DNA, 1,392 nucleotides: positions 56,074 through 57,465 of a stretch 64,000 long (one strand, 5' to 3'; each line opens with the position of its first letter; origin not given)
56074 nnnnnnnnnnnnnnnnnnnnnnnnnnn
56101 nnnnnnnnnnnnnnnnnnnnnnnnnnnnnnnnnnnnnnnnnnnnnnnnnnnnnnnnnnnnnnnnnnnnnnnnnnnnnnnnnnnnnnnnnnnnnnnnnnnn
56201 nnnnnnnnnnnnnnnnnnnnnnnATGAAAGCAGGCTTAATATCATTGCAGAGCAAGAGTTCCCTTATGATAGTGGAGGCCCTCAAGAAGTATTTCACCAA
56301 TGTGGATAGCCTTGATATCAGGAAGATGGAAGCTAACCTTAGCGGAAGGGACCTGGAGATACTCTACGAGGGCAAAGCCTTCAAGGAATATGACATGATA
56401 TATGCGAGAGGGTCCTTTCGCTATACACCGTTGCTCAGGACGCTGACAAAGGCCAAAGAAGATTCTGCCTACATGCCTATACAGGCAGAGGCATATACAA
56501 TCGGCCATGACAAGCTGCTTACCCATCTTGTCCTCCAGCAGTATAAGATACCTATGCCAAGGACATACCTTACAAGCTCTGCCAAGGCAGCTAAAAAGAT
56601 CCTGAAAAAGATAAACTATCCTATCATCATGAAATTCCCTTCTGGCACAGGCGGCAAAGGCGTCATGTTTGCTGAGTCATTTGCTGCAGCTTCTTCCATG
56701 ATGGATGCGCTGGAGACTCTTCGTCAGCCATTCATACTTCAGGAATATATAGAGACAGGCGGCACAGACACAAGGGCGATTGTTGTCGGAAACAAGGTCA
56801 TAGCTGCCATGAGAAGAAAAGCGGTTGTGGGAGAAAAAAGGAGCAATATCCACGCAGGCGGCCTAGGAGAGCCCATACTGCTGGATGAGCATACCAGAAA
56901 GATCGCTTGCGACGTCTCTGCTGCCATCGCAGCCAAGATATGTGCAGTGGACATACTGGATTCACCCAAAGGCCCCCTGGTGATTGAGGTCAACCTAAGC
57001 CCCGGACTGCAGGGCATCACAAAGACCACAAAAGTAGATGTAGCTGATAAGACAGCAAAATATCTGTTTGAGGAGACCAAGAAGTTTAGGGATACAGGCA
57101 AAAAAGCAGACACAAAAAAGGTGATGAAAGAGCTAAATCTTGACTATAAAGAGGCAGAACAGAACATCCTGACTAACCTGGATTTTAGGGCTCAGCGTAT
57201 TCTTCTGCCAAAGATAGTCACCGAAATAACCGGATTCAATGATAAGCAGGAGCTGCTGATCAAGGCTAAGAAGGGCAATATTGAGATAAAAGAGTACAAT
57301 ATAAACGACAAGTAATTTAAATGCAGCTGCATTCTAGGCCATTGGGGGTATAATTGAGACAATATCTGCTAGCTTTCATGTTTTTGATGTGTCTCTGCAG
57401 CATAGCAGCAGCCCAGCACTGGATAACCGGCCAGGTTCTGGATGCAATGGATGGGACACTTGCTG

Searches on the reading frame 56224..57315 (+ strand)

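Call 91: search_protein_families(library=pfam, proteins=[window:56224-57315:+], max_evalue=0.001)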
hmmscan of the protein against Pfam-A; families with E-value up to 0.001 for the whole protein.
window:56224-57315:+ (363 aa): 7 families
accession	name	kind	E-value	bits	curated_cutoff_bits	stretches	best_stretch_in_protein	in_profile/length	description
PF08443.16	RimK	-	3.4e-45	154.4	21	1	95-280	2-187/188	RimK-like ATP-grasp domain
PF02955.21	GSH-S_ATP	-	2.8e-15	56.6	23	1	102-259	3-163/175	Prokaryotic glutathione synthetase, ATP-grasp domain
PF02655.19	ATP-grasp_3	-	5.7e-10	39.9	23.2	1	96-257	3-154/160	ATP-grasp domain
PF14397.11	ATPgrasp_ST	-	4.3e-08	33.1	31.4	1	89-218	14-176/278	Sugar-transfer associated ATP-grasp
PF02222.28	ATP-grasp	-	1.6e-05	25.1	27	1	103-177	2-77/179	ATP-grasp domain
PF13549.11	ATP-grasp_5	-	0.00011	22.1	27.6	1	101-140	16-55/221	ATP-grasp domain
PF02786.22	CPSase_L_D2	-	0.00039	20.5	19.8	1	97-159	2-66/211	Carbamoyl-phosphate synthase L chain, ATP binding domain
